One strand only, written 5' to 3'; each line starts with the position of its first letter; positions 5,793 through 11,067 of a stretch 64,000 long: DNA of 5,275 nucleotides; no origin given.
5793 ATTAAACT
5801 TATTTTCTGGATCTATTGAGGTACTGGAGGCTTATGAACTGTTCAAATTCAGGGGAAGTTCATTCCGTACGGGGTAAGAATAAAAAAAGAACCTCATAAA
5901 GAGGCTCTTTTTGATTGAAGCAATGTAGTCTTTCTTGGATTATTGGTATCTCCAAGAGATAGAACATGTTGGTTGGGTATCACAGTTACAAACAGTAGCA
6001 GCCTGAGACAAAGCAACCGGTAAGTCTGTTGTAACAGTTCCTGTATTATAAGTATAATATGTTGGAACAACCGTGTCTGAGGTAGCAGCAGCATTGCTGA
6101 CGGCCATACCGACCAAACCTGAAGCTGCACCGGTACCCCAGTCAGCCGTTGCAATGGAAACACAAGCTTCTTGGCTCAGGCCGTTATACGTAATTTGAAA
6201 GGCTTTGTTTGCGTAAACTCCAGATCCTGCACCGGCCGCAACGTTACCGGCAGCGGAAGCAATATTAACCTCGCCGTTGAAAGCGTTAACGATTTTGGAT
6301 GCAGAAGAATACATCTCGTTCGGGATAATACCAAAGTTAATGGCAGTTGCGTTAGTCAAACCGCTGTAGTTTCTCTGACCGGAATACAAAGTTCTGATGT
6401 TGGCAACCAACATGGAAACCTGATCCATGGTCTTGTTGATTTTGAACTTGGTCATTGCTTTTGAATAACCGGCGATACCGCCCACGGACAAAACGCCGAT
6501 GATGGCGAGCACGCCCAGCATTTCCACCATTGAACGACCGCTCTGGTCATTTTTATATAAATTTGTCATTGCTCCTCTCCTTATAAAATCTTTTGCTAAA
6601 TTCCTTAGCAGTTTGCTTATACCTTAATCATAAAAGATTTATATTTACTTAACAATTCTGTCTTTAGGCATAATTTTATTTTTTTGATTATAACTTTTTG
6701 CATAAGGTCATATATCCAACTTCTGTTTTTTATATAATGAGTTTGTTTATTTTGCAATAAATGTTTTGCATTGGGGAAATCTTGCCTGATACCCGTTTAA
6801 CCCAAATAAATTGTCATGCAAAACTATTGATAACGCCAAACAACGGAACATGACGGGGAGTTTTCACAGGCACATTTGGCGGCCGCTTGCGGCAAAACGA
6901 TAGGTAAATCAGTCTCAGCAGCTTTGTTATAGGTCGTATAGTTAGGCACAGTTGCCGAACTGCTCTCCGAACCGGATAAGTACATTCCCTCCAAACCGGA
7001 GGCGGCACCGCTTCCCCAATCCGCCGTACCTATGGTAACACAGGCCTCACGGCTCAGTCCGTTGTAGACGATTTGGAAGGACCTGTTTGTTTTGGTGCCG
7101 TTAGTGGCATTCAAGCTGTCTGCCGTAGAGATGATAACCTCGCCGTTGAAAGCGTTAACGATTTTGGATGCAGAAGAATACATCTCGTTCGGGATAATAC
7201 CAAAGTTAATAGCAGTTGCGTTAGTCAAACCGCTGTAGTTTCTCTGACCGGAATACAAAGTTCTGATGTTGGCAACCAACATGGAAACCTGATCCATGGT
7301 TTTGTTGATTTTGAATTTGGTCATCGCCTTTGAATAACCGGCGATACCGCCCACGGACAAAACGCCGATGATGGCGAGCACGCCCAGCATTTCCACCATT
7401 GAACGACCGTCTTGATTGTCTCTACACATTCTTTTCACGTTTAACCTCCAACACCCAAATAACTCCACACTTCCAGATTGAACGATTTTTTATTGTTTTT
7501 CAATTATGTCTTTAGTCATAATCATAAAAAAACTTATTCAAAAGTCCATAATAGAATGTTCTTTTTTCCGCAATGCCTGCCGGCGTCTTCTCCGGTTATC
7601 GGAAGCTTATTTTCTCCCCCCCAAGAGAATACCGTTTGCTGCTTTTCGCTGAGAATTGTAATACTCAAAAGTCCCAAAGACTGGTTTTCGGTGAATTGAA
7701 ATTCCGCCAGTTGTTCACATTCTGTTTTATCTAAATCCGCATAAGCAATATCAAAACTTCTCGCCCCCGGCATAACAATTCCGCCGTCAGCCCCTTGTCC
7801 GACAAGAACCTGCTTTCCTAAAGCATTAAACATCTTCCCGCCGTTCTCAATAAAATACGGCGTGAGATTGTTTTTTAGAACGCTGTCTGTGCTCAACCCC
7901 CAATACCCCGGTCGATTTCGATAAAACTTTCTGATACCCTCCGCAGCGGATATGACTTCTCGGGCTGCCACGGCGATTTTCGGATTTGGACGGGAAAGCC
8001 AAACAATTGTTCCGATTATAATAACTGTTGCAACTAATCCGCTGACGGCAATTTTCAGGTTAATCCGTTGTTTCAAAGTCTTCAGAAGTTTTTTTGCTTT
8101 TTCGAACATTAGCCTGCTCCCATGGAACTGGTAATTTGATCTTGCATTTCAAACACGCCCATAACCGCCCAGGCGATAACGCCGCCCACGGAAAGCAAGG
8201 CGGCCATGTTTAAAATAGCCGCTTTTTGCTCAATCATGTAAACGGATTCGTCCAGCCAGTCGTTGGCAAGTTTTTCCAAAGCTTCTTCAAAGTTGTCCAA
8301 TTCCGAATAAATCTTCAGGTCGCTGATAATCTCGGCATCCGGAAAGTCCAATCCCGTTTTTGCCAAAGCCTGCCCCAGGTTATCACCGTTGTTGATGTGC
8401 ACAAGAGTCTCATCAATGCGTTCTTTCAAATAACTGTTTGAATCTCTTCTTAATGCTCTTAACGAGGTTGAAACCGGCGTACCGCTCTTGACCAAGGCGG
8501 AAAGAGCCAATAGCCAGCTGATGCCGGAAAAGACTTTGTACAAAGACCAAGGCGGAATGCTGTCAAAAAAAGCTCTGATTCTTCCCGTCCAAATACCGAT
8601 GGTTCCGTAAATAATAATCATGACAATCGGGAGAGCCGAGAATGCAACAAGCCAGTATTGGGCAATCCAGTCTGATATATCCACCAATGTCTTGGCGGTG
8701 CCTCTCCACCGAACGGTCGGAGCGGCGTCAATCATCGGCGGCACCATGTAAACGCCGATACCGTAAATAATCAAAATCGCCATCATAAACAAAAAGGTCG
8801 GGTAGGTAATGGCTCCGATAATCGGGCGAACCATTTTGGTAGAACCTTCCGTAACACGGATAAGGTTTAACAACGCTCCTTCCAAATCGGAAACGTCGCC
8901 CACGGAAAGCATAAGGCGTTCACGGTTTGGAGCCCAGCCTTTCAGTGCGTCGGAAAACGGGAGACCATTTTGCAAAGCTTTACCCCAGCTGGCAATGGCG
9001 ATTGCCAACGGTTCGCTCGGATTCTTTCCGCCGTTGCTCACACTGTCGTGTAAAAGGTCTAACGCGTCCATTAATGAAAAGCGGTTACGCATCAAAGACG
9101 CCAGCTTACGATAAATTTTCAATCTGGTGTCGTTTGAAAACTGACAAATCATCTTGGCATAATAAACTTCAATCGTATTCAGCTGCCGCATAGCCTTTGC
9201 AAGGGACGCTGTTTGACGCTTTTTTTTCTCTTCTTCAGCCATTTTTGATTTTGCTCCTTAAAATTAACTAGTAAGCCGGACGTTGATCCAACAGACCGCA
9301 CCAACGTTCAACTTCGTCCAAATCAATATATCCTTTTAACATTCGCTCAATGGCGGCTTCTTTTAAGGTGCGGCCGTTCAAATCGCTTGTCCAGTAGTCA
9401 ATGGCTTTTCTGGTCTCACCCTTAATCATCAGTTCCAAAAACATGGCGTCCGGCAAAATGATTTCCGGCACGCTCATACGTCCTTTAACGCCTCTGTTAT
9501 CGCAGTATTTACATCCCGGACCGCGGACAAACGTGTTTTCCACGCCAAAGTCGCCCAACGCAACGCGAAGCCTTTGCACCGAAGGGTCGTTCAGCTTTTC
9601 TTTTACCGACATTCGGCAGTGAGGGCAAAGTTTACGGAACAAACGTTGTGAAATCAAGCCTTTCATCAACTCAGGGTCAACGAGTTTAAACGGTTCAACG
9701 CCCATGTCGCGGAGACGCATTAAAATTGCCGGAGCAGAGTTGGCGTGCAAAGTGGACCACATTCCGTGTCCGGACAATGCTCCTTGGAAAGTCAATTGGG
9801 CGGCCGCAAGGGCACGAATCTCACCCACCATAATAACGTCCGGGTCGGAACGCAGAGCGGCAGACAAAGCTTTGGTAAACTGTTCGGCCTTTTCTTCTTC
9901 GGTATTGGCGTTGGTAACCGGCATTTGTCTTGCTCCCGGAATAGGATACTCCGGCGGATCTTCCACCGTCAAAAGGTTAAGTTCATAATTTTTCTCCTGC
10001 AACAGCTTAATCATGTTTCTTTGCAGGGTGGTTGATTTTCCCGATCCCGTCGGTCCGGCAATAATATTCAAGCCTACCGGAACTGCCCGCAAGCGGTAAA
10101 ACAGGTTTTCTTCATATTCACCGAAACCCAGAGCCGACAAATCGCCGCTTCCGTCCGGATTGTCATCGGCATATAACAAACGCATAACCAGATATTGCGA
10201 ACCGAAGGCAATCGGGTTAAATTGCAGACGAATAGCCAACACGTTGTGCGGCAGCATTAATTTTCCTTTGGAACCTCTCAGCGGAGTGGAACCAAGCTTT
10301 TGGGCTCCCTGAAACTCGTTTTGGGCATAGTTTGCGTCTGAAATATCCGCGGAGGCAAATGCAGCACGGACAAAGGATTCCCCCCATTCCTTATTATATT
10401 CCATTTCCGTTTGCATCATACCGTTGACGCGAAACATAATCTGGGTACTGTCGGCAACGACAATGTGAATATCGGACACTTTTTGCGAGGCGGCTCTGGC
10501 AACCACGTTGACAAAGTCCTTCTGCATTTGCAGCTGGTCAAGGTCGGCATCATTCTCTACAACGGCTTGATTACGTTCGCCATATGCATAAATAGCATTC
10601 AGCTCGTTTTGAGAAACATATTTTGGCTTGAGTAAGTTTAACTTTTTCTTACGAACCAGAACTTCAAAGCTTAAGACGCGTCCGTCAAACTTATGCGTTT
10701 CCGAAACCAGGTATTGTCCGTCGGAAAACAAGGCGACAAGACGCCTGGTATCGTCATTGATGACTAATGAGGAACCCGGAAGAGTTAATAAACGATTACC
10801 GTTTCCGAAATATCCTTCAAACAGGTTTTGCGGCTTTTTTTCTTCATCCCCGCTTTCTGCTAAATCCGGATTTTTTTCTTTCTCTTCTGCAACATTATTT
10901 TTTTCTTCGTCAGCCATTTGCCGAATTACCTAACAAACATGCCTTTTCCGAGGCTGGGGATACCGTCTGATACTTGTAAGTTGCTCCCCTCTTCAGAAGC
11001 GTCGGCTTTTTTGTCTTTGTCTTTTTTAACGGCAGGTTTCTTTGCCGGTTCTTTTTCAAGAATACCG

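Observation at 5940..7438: Tandem pilin genes with identical 5' ~300 bp and divergent 3' halves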

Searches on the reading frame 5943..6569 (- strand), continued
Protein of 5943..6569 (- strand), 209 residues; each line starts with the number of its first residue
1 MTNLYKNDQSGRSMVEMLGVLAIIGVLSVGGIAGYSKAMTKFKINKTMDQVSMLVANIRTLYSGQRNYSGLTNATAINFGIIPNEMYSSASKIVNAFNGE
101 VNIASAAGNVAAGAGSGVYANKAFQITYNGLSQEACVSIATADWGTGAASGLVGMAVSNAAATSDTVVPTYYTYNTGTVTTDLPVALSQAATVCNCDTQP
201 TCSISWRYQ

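Call 37: predict_structure(alignment_id=A2)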
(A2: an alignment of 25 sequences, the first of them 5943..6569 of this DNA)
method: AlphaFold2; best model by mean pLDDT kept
length: 209 residues; sequences in the alignment: 25
mean_pLDDT: 68.1   pTM: 0.67
mean pLDDT of the five models: 68.1, 67.6, 67.2, 65.4, 64.6
residues with pLDDT >= 90: 0; 70-90: 123; 50-70: 38; < 50: 48
segments of 3 or more residues with pLDDT < 50: 1-35, 111-115, 174-181
pLDDT, mean of each block of 10 residues (from residue 1): 36 36 36 53 85 86 74 84 81 85 78 55 85 84 67 79 64 46 66 70 83
secondary structure, 60 per line:
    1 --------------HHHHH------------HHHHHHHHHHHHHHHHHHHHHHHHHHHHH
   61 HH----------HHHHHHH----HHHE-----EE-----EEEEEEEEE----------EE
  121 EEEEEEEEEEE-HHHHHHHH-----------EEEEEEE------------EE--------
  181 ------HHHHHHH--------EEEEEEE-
elements in order: H15-19 H32-62 H73-79 E100-108 E119-131 H133-140 E152-158 H187-193 E202-208

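Call 39: fold_search(model_id=the predicted structure, library=pdb)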
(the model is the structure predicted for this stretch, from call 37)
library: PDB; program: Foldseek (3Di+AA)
matches with E <= 10: 18; with E <= 0.001: 13
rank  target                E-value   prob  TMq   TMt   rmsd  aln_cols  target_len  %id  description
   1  9iuf_A                1.6e-06  1.00  0.56  0.56   9.8       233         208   18  Cryo-EM structure of the type IVb pilus from enterotoxigenic Escherichia coli (released 2025-05-28)
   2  3fhu_A                1.5e-05  1.00  0.50  0.67   5.0       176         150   22  Crystal structure of type IV b pilin from Salmonella typhi (released 2009-10-20)
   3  8uhf_F                3.6e-05  1.00  0.47  0.51  10.4       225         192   20  Cryo-EM of Vibrio cholerae toxin co-regulated pilus - asymmetric reconstruction (released 2023-12-06)
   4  8uhf_I                3.6e-05  1.00  0.45  0.48  10.6       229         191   20  Cryo-EM of Vibrio cholerae toxin co-regulated pilus - asymmetric reconstruction (released 2023-12-06)
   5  3s0t_B                3.8e-05  1.00  0.49  0.55   7.1       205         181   17  Crystal structure of the CofA Type IV pilin subunit from enterotoxigenic E. coli (released 2012-04-11)
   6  8uhf_A                7.2e-05  1.00  0.49  0.53   9.6       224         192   18  Cryo-EM of Vibrio cholerae toxin co-regulated pilus - asymmetric reconstruction (released 2023-12-06)
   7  8uhf_D                8.1e-05  1.00  0.48  0.51  10.6       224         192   18  Cryo-EM of Vibrio cholerae toxin co-regulated pilus - asymmetric reconstruction (released 2023-12-06)
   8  8uhf_B                9.2e-05  1.00  0.51  0.53   9.6       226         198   18  Cryo-EM of Vibrio cholerae toxin co-regulated pilus - asymmetric reconstruction (released 2023-12-06)
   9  8uhf_H                9.8e-05  1.00  0.47  0.51  10.2       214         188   19  Cryo-EM of Vibrio cholerae toxin co-regulated pilus - asymmetric reconstruction (released 2023-12-06)
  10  3s0t_A                1.3e-04  1.00  0.50  0.57   6.4       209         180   17  Crystal structure of the CofA Type IV pilin subunit from enterotoxigenic E. coli (released 2012-04-11)
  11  3vor                  1.7e-04  1.00  0.47  0.52   7.0       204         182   17  Crystal Structure Analysis of the CofA (released 2012-09-26)
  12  8uhf_E                3.4e-04  1.00  0.48  0.52  10.0       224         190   19  Cryo-EM of Vibrio cholerae toxin co-regulated pilus - asymmetric reconstruction (released 2023-12-06)
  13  3hrv_B                5.7e-04  1.00  0.44  0.52   7.3       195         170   17  Crystal structure of TcpA, a Type IV pilin from Vibrio cholerae El Tor biotype (released 2010-06-16)
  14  3hrv_A                4.5e-03  1.00  0.47  0.55   5.7       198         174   17  Crystal structure of TcpA, a Type IV pilin from Vibrio cholerae El Tor biotype (released 2010-06-16)
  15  1oqv_A                4.5e-03  0.99  0.44  0.53   7.3       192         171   17  Structure of TcpA, the Type IV pilin subunit from the toxin co-regulated pilus of Vibrio cholerae classical biotype (released 2003-06-03)
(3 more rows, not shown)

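Call 40: find_encoding_contigs(protein=P0004, flank=3000, max_places=4)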
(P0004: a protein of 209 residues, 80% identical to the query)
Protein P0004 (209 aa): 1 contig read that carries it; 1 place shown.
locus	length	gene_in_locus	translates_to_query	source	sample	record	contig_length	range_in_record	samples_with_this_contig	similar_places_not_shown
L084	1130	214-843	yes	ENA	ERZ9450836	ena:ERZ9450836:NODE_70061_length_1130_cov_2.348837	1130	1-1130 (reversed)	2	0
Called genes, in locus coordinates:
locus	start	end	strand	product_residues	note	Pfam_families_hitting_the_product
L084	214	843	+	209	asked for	PF05307:Bundlin, PF08805:PilS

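Call 43: search_protein_families(library=ncbifam, proteins=[window:5943-6569:-], max_evalue=0.01)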
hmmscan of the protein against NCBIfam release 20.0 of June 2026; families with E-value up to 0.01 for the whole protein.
window:5943-6569:- (209 aa): 3 families
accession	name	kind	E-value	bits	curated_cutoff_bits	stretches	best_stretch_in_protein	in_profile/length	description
NF007800.0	PRK10506.1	equivalog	0.002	17.9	158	1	6-59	5-58/163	prepilin peptidase-dependent protein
NF041775.1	typeIV_PilA_Myxo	equivalog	0.0034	17.4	400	1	10-140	11-134/214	type IV pilin protein PilA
NF007862.0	PRK10574.1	equivalog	0.01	16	138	0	8-49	3-44/145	prepilin peptidase-dependent pilin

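Call 50: find_encoding_contigs(protein=P0008, flank=5000, max_places=3)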
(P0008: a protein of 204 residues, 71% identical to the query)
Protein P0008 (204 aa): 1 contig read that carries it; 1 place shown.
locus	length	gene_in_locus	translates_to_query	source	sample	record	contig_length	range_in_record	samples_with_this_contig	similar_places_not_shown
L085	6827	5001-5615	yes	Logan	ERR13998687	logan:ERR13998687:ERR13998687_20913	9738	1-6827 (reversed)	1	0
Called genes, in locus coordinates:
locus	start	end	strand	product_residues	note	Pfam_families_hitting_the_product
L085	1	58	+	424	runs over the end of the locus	PF06864:PAP_PilO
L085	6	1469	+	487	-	-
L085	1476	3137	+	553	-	PF00437:T2SSE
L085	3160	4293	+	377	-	PF00482:T2SSF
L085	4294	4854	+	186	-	PF05307:Bundlin, PF08805:PilS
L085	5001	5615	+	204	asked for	PF05307:Bundlin, PF08805:PilS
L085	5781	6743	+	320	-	PF00437:T2SSE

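Call 51: find_encoding_contigs(protein=P0013, flank=4000, max_places=4)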
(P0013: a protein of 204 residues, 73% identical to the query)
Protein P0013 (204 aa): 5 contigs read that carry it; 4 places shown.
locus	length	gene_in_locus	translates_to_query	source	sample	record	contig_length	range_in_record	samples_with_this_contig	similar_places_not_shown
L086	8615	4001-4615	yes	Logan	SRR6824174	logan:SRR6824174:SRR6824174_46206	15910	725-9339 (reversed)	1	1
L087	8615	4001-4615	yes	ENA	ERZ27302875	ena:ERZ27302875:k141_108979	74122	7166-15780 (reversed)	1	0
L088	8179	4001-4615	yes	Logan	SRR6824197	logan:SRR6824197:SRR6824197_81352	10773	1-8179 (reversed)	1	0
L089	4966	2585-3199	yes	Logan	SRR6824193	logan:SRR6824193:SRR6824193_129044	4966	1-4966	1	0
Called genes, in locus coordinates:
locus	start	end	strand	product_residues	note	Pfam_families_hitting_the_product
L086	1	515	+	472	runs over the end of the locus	-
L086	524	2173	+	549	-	PF00437:T2SSE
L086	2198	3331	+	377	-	PF00482:T2SSF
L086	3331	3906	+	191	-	PF05307:Bundlin (weak)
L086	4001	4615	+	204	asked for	PF05307:Bundlin, PF08805:PilS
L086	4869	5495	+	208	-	PF05307:Bundlin, PF08805:PilS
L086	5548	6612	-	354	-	PF02661:Fic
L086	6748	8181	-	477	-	PF00884:Sulfatase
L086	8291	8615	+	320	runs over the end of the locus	PF00437:T2SSE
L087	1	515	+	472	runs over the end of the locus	-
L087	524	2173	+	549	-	PF00437:T2SSE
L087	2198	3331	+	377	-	PF00482:T2SSF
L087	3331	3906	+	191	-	PF05307:Bundlin (weak)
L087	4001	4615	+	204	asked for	PF05307:Bundlin, PF08805:PilS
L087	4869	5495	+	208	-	PF05307:Bundlin, PF08805:PilS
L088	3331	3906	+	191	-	PF05307:Bundlin (weak)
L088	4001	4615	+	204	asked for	PF05307:Bundlin, PF08805:PilS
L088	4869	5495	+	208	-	PF05307:Bundlin, PF08805:PilS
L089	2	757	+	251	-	?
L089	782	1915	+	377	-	PF00482:T2SSF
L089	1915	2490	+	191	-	PF05307:Bundlin (weak)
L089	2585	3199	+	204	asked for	PF05307:Bundlin, PF08805:PilS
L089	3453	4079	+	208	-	PF05307:Bundlin, PF08805:PilS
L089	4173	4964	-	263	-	?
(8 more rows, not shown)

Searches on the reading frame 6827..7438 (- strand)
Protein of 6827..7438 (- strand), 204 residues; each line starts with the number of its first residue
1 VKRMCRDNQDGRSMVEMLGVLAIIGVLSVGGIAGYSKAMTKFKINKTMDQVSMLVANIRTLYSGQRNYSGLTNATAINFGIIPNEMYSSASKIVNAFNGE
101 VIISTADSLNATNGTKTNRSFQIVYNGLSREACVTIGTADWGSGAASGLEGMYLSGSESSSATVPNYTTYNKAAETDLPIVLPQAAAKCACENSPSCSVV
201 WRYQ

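Call 7: search_protein_families(library=pfam, proteins=[window:6827-7432:-], max_evalue=0.1)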
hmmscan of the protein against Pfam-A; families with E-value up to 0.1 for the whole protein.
window:6827-7432:- (202 aa): 3 families
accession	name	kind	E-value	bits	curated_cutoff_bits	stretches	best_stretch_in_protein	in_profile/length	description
PF08805.16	PilS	-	8.2e-16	58.7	22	1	42-142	4-98/138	PilS N terminal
PF05307.16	Bundlin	-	5.5e-12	46.6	22.3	1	38-165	5-120/151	Bundlin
PF07963.17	N_methyl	-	0.017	15.2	21.2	1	7-28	4-25/27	Prokaryotic N-terminal methylation motif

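Call 43: search_protein_families(library=ncbifam, proteins=[window:6827-7438:-], max_evalue=0.01)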
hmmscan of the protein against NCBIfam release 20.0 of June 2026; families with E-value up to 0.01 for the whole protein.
window:6827-7438:- (204 aa): 3 families
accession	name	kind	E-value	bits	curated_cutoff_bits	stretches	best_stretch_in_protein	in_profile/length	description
NF007862.0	PRK10574.1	equivalog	8.8e-05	22.7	138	1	7-112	2-103/145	prepilin peptidase-dependent pilin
NF007800.0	PRK10506.1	equivalog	0.0017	18.2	158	1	5-59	4-58/163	prepilin peptidase-dependent protein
NF041775.1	typeIV_PilA_Myxo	equivalog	0.0022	18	400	1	10-168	11-161/214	type IV pilin protein PilA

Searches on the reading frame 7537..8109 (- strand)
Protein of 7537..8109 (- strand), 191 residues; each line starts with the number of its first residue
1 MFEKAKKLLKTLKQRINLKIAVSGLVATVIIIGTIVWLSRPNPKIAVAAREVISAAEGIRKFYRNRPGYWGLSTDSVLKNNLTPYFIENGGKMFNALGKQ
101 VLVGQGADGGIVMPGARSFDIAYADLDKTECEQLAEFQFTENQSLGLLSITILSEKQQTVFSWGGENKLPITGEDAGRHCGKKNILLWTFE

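Call 7: search_protein_families(library=pfam, proteins=[window:7537-8109:-], max_evalue=0.1)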
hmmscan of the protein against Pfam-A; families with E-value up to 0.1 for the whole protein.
window:7537-8109:- (191 aa): 2 families
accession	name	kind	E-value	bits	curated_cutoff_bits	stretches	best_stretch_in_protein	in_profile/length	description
PF08805.16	PilS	-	1.5e-05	25.5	22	1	47-155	6-107/138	PilS N terminal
PF05307.16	Bundlin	-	0.00035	21.3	22.3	1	42-142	6-105/151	Bundlin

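Call 43: search_protein_families(library=ncbifam, proteins=[window:7537-8109:-], max_evalue=0.01)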
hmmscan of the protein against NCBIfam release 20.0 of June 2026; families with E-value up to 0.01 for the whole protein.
window:7537-8109:- (191 aa): 0 families

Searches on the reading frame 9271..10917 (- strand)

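Call 7: search_protein_families(library=pfam, proteins=[window:9271-10917:-], max_evalue=0.1)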
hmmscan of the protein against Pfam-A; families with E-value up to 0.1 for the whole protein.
window:9271-10917:- (549 aa): 11 families
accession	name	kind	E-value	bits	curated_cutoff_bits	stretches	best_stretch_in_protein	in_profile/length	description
PF00437.27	T2SSE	-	8.7e-66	222.5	24.9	1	131-538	8-370/370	Type II/IV secretion system protein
PF13173.12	AAA_14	-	0.0016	18.9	27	0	284-323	5-42/129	AAA domain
PF25199.1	nSTAND_NTPase5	-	0.0065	16.7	34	1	284-313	44-73/145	Novel STAND NTPase 5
PF03266.21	NTPase_1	-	0.02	15.2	23.9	0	285-313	3-30/168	NTPase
PF00265.24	TK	-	0.024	14.9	20.6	0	283-370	3-89/176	Thymidine kinase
PF13476.12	AAA_23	-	0.033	15.2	27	1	282-298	20-36/201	AAA domain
PF13401.12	AAA_22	-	0.047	14.4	27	0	285-357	9-81/130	AAA domain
PF00004.35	AAA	-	0.048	14.6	21.2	1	286-374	3-73/131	ATPase family associated with various cellular activities (AAA)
PF13555.12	AAA_29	-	0.054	13.7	27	0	283-298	24-39/61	P-loop containing region of AAA domain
PF01580.24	FtsK_SpoIIIE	-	0.066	13.1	24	0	276-303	35-61/221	FtsK/SpoIIIE family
PF00580.27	UvrD-helicase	-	0.07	13.2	23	0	284-313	17-45/271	UvrD/REP helicase N-terminal domain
